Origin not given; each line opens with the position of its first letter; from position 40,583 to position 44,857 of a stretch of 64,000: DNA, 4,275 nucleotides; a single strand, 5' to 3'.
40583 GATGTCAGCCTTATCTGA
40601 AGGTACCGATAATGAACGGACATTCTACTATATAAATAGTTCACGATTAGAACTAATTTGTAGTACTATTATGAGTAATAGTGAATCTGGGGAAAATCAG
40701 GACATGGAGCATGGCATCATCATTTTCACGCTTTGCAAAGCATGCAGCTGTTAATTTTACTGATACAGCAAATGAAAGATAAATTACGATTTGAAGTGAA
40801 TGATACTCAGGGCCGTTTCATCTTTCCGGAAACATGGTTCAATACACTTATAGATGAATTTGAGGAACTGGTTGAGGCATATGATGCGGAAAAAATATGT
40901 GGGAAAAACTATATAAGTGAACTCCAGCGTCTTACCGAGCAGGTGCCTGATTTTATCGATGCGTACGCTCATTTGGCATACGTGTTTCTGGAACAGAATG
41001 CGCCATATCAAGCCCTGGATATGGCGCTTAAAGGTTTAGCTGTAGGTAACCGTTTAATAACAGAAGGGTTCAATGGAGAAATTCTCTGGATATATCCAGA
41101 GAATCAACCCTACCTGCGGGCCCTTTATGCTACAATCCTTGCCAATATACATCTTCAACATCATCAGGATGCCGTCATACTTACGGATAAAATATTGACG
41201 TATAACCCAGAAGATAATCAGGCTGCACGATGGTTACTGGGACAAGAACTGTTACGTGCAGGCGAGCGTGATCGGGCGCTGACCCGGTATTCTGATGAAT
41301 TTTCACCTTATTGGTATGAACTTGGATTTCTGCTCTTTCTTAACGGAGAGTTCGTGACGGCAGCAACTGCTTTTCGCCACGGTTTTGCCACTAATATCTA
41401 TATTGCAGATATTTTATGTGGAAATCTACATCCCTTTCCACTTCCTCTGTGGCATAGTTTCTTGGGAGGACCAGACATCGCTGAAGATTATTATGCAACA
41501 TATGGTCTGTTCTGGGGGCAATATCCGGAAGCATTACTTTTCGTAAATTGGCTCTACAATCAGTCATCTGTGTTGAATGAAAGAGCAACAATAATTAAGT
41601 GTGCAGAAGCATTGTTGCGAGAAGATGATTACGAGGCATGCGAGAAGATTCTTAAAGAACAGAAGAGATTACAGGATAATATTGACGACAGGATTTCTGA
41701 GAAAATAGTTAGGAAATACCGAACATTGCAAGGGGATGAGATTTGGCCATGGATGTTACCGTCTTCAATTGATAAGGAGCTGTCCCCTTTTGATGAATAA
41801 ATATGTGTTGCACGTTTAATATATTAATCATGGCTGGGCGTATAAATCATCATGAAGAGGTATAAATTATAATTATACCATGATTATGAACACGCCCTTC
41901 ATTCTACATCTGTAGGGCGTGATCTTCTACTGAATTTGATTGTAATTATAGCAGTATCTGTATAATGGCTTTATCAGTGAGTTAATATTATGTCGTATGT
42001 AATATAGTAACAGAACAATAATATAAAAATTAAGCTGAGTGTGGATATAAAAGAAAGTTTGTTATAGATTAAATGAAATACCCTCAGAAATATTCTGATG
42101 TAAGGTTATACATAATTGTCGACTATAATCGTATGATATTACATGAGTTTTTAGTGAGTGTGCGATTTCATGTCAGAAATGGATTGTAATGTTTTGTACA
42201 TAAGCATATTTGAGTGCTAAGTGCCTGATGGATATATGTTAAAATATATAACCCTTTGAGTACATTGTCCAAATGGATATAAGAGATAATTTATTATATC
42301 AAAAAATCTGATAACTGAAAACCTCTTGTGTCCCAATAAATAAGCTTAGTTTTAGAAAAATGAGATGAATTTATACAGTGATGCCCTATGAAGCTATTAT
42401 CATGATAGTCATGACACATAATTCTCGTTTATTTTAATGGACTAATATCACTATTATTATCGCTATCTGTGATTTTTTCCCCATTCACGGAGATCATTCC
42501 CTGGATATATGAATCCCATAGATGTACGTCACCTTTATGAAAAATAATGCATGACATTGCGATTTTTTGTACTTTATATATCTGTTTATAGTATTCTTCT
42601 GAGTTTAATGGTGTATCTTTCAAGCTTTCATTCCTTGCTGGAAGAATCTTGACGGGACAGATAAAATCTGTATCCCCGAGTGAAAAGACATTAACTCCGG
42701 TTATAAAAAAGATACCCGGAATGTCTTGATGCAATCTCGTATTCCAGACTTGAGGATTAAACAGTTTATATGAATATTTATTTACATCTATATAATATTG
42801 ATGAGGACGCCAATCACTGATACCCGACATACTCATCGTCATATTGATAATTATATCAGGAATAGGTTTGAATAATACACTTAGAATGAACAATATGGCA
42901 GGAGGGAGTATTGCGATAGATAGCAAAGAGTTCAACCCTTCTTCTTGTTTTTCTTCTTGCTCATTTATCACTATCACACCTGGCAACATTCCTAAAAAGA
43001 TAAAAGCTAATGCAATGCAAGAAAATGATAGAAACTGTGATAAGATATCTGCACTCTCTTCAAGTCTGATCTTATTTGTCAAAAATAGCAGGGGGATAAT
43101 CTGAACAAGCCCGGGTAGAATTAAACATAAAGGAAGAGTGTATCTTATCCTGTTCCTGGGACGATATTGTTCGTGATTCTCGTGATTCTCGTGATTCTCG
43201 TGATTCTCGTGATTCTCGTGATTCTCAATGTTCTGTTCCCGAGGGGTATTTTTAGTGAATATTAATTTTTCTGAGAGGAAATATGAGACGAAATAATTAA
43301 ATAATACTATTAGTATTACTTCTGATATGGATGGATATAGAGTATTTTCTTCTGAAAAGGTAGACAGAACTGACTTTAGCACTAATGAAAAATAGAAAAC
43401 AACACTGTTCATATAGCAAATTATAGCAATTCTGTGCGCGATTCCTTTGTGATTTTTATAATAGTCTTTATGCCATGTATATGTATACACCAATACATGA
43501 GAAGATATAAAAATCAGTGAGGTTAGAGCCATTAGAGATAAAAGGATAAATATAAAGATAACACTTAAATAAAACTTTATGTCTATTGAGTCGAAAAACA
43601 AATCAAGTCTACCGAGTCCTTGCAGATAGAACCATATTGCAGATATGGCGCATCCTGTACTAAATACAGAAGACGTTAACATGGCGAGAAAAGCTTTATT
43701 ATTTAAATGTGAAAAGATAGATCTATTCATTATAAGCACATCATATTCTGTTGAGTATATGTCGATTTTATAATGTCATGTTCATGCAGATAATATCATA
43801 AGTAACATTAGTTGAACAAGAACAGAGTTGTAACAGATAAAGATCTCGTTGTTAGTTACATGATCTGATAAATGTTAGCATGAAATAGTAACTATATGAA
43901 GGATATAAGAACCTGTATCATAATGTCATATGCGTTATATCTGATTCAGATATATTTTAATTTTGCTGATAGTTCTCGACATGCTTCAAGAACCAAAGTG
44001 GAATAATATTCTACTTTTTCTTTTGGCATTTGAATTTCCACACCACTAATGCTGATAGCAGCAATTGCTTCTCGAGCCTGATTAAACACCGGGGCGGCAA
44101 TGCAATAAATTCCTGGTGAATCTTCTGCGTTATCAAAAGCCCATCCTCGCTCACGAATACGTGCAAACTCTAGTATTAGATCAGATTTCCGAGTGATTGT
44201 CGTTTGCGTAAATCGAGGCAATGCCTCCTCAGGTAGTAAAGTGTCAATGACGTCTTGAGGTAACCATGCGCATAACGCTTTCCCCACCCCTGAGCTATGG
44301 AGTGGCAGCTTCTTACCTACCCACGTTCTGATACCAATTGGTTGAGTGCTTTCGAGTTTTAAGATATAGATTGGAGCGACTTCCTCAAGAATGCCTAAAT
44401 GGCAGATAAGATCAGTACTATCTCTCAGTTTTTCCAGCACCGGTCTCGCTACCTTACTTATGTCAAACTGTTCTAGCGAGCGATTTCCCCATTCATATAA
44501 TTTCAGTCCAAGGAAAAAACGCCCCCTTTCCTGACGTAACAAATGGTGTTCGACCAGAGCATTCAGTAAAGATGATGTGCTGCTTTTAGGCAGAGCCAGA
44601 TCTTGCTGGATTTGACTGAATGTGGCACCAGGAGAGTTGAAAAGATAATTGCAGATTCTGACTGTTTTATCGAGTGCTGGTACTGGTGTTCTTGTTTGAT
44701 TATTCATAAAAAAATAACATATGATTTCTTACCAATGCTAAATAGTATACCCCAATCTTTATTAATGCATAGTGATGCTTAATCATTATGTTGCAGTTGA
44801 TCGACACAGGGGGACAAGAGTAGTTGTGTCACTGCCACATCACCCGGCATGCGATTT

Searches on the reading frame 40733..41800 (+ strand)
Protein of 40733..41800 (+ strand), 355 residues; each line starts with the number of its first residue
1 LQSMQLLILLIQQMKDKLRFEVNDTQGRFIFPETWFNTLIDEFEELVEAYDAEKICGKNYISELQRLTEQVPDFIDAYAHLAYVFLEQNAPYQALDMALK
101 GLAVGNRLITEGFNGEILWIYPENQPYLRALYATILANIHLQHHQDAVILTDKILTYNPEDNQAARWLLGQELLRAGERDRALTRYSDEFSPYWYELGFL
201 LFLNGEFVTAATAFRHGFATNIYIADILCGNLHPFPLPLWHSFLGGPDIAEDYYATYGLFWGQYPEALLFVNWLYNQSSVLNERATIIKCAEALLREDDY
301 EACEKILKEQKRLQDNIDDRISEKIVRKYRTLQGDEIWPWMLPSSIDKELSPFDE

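Call 7: search_protein_families(library=pfam, proteins=[window:40733-41800:+], max_evalue=0.01)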
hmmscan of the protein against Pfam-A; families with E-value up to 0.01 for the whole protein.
window:40733-41800:+ (355 aa): 6 families
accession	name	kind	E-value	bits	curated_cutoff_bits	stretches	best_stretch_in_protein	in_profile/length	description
PF12895.13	ANAPC3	-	3.2e-07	31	27.2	0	142-184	3-44/82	Anaphase-promoting complex, cyclosome, subunit 3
PF14559.12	TPR_19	-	0.00014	22.6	25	0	144-184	7-46/68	Tetratricopeptide repeat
PF07721.20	TPR_4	-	0.00042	21.1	27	0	164-184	2-22/26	Tetratricopeptide repeat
PF13428.12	TPR_14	-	0.00077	20.4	23.5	0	194-220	4-30/44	Tetratricopeptide repeat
PF13431.12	TPR_17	-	0.0012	19.4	24.4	0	65-94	3-32/34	Tetratricopeptide repeat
PF07719.23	TPR_2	-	0.0096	16.4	27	0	193-216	3-26/34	Tetratricopeptide repeat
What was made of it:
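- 40772..41800 (+): TPR-repeat protein gene, intact. This is the right flank. Pfam finds TPR/ANAPC3 (call 7).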

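Call 26: search_protein_families(library=ncbifam, proteins=[window:40733-41800:+], max_evalue=0.01)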
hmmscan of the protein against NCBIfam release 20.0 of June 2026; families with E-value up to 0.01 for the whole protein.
window:40733-41800:+ (355 aa): 2 families
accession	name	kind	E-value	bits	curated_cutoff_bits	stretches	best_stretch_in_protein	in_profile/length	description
NF052415.1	T3SS_chap_SctY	equivalog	5.7e-05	23.6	70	0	135-184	11-61/106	type III secretion apparatus assembly chaperone SctY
TIGR02917.1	PEP_TPR_lipo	equivalog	0.00018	19.6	312.2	0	124-185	291-351/899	XrtA/PEP-CTERM system TPR-repeat protein PrsT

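Call 28: search_protein_families(library=phrogs, proteins=[window:40733-41800:+], max_evalue=0.01)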
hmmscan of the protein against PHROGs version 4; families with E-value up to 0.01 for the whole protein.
window:40733-41800:+ (355 aa): 0 families

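Call 41: find_homologous_proteins(query=window:40733-41800:+, max_evalue=0.00001)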
Query window:40733-41800:+ (355 aa): 41 proteins with E <= 0.00001 among 5666 candidates.
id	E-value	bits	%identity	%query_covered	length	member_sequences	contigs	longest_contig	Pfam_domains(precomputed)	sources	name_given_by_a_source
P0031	1.9e-236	802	99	99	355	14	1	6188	PF12895.14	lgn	-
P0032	3.3e-161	555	69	94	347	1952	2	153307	PF14559.13,PF12895.14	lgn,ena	-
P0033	4.7e-159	548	69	94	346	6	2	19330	PF12895.14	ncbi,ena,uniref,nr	ncbi:tetratricopeptide repeat protein [Escherichia coli]|uniref:tetratricopeptide repeat protein n=1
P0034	6.5e-159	547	69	94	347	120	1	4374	PF14559.13,PF12895.14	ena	-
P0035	6.0e-157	541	69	94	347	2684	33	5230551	PF14559.13,PF12895.14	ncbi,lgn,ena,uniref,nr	ncbi:tetratricopeptide repeat protein [Escherichia coli]|uniref:tetratricopeptide repeat family prot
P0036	1.2e-156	540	67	94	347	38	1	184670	PF14559.13,PF12895.14,PF13432.13,PF13428.13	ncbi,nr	ncbi:TPA: tetratricopeptide repeat protein [Escherichia coli]|nr:tetratricopeptide repeat protein [E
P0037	3.9e-155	535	67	94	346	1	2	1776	PF14559.13,PF12895.14,PF13432.13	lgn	-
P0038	9.0e-154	530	67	94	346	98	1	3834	PF14559.13,PF12895.14,PF13432.13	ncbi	ncbi:TPA: tetratricopeptide repeat protein [Escherichia coli]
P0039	8.7e-153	527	69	92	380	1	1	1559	PF14559.13,PF12895.14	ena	-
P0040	5.0e-152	525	67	94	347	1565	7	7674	PF14559.13,PF12895.14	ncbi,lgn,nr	ncbi:tetratricopeptide repeat protein [Shigella flexneri]|nr:tetratricopeptide repeat protein [Shige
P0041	6.4e-150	518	64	96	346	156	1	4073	PF14559.13,PF12895.14,PF13432.13,PF13428.13,PF07719.24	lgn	-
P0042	3.4e-149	515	66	92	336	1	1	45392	PF13432.13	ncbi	-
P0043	2.9e-145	502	64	93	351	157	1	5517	PF14559.13,PF12895.14,PF13432.13,PF13428.13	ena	-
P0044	2.2e-142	493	65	94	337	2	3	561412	PF12895.14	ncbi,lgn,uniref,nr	ncbi:tetratricopeptide repeat protein [Escherichia coli]|uniref:tetratricopeptide repeat protein n=1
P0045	1.6e-140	487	64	93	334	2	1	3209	PF13432.13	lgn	-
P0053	1.8e-105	371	52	92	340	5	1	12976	-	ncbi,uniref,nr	ncbi:tetratricopeptide repeat protein [Morganella morganii]|uniref:tetratricopeptide repeat protein 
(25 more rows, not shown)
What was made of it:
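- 40772..41800 (+): There are 41 homologues (call 41).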

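Call 42: find_encoding_contigs(protein=P0035, flank=8000, max_places=4)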
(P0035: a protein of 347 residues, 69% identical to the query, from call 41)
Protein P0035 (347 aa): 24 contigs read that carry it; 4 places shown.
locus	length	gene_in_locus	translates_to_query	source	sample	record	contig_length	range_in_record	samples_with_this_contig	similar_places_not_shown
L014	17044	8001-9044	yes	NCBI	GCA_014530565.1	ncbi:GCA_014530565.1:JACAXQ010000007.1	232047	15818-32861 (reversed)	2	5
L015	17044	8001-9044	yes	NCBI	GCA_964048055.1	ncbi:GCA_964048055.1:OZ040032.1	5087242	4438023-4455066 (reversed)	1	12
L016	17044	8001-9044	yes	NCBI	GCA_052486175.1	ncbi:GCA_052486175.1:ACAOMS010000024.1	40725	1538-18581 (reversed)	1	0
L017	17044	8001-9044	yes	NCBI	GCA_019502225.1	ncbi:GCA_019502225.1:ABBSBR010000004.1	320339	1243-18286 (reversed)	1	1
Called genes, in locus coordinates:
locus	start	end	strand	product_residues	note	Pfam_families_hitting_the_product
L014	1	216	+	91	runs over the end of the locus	PF04362:Iron_traffic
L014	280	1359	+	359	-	PF11873:Mltc_N, PF01464:SLT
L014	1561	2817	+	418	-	PF03825:Nuc_H_symport, PF12832:MFS_1_like, PF07690:MFS_1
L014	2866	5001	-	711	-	PF03709:OKR_DC_1_N, PF01276:OKR_DC_1, PF03711:OKR_DC_1_C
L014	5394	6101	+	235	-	PF04474:DUF554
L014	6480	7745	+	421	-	PF13356:Arm-DNA-bind_3, PF22022:Phage_int_M, PF00589:Phage_integrase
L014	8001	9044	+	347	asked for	PF14559:TPR_19 (faint), PF12895:ANAPC3 (faint)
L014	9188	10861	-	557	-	PF00884:Sulfatase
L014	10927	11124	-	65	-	-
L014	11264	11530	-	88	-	PF03692:CxxCxxCC (faint)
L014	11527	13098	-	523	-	-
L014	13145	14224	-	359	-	-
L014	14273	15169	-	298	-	PF13280:WYL, PF25583:WCX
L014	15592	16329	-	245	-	PF13505:OMP_b-brl, PF02462:Opacity (faint), PF03922:OmpW (weak)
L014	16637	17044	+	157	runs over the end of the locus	PF22470:Histone_HNS_N, PF00816:Histone_HNS (weak)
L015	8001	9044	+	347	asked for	PF14559:TPR_19 (faint), PF12895:ANAPC3 (faint)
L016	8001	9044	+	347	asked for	PF14559:TPR_19 (faint), PF12895:ANAPC3 (faint)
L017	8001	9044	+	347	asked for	PF14559:TPR_19 (faint), PF12895:ANAPC3 (faint)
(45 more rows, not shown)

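Call 43: find_encoding_contigs(protein=P0053, flank=8000, max_places=3)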
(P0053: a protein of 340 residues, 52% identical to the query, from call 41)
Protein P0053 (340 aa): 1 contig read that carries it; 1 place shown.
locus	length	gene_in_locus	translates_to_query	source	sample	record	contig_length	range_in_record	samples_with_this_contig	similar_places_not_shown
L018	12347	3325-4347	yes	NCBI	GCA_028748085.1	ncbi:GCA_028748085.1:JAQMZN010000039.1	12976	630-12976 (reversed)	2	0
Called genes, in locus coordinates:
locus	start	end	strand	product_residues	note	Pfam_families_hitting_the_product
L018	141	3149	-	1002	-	PF13700:DUF4158, PF01526:DDE_Tnp_Tn3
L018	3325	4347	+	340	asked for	-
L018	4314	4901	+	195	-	PF00239:Resolvase, PF02796:HTH_7, PF13384:HTH_23 (weak)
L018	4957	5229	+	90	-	-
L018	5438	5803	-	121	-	-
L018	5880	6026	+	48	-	-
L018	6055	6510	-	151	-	-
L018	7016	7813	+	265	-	-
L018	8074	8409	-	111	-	-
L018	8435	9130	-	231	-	PF14319:Zn_Tnp_IS91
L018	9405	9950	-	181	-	PF14137:DUF4304 (faint)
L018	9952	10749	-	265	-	PF25023:TEN_YD-shell, PF03527:RHS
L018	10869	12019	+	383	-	PF01527:HTH_Tnp_1, PF00665:rve, PF13683:rve_3, PF13333:rve_2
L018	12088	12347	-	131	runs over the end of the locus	PF14112:DUF4284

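Call 66: search_protein_families(library=pfam, proteins=[L041:9159-9998:+, L041:7973-8443:+, L041:6990-7853:-, L010:1525-2751:+, L010:12530-13744:+], max_evalue=0.001)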
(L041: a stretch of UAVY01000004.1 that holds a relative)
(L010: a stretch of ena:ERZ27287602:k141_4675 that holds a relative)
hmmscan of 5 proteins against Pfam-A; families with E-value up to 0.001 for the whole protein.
L041:9159-9998:+ (279 aa): 1 family
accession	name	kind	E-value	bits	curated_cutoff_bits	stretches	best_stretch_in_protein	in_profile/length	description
PF01261.30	AP_endonuc_2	-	5.3e-68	229.8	31.1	1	14-271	3-248/249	Xylose isomerase-like TIM barrel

L041:7973-8443:+ (156 aa): 1 family
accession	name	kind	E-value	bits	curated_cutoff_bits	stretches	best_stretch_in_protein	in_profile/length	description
PF03601.19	Cons_hypoth698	-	4.9e-47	160.8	24.5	1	18-153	1-133/304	Conserved hypothetical protein 698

L041:6990-7853:- (287 aa): 3 families
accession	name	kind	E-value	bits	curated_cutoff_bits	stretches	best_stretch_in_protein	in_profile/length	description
PF03466.25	LysR_substrate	-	6.8e-55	186.1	28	1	86-286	3-204/209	LysR substrate binding domain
PF00126.33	HTH_1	-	1.8e-16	60.3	26.6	1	5-64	1-60/60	Bacterial regulatory helix-turn-helix protein, lysR family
PF12849.12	PBP_like_2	-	1.2e-05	25.6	27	1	89-239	8-186/267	PBP superfamily domain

L010:1525-2751:+ (408 aa): 0 families

L010:12530-13744:+ (404 aa): 1 family
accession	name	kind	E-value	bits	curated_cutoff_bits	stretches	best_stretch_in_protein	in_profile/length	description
PF07690.21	MFS_1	-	7.3e-39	134.1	33.4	2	21-332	2-326/347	Major Facilitator Superfamily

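Call 70: search_protein_families(library=padloc, proteins=[window:40772-41800:+], max_evalue=0.01)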
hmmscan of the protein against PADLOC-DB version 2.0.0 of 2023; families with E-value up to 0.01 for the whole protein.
window:40772-41800:+ (342 aa): 0 families

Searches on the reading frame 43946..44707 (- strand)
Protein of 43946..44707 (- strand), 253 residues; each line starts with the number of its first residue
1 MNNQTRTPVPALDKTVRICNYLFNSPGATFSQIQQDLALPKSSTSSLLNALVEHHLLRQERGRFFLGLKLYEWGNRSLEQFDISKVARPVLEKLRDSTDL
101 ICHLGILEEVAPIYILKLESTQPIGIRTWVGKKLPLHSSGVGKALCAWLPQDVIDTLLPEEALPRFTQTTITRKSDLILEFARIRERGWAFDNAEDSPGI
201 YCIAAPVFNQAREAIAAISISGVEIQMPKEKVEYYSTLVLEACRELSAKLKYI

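Call 7: search_protein_families(library=pfam, proteins=[window:43946-44707:-], max_evalue=0.01)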
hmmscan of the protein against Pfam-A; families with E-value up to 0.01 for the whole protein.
window:43946-44707:- (253 aa): 2 families
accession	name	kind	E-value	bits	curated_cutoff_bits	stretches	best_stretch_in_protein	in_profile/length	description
PF01614.24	IclR_C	-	4.3e-49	166.9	24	1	77-247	3-173/174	Bacterial transcriptional regulator IclR C-terminal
PF09339.16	HTH_IclR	-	1.9e-08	34.4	22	1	11-60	1-51/52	IclR helix-turn-helix domain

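Call 11: find_encoding_contigs(protein=window:43946-44707:-, flank=10000, max_places=6)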
Protein window:43946-44707:- (253 aa): 23 contigs read that carry it; 6 places shown.
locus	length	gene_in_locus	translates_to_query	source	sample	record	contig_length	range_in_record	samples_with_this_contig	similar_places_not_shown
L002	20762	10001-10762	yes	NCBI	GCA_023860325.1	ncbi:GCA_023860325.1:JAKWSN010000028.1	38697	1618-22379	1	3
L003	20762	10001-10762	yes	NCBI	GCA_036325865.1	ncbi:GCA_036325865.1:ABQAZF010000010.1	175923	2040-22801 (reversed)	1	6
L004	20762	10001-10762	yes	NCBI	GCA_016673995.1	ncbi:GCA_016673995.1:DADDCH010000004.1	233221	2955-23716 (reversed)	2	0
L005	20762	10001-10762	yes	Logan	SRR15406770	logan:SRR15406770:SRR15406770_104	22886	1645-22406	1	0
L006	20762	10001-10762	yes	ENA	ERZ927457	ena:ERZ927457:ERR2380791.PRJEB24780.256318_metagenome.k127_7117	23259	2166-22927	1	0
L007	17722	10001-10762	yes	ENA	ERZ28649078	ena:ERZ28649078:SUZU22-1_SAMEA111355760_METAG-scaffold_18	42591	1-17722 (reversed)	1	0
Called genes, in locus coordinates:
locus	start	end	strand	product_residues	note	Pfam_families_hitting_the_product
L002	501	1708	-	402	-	PF01527:HTH_Tnp_1, PF13384:HTH_23 (faint), PF13276:HTH_21, PF00665:rve, PF13683:rve_3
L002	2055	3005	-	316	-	PF04909:Amidohydro_2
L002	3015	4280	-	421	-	PF07690:MFS_1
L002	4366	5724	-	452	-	PF02447:GntP_permease, PF03600:CitMHS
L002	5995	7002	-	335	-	PF04166:PdxA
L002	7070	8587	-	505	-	PF08666:SAF, PF04295:GD_AH_second, PF20629:GD_AH_C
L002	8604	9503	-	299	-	PF00701:DHDPS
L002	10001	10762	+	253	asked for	PF09339:HTH_IclR, PF01614:IclR_C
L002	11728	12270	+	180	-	-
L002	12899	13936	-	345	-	PF12895:ANAPC3 (faint)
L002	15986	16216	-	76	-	-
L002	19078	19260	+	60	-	-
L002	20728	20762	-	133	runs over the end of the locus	PF25165:DUF7828, PF11682:Zn_ribbon_11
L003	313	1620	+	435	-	PF00158:Sigma54_activat, PF00004:AAA (weak), PF07728:AAA_5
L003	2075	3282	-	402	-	PF01527:HTH_Tnp_1, PF13384:HTH_23 (faint), PF13276:HTH_21, PF00665:rve, PF13683:rve_3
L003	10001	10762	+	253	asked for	PF09339:HTH_IclR, PF01614:IclR_C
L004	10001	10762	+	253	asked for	PF09339:HTH_IclR, PF01614:IclR_C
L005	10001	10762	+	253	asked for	PF09339:HTH_IclR, PF01614:IclR_C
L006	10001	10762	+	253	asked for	PF09339:HTH_IclR, PF01614:IclR_C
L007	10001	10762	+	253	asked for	PF09339:HTH_IclR, PF01614:IclR_C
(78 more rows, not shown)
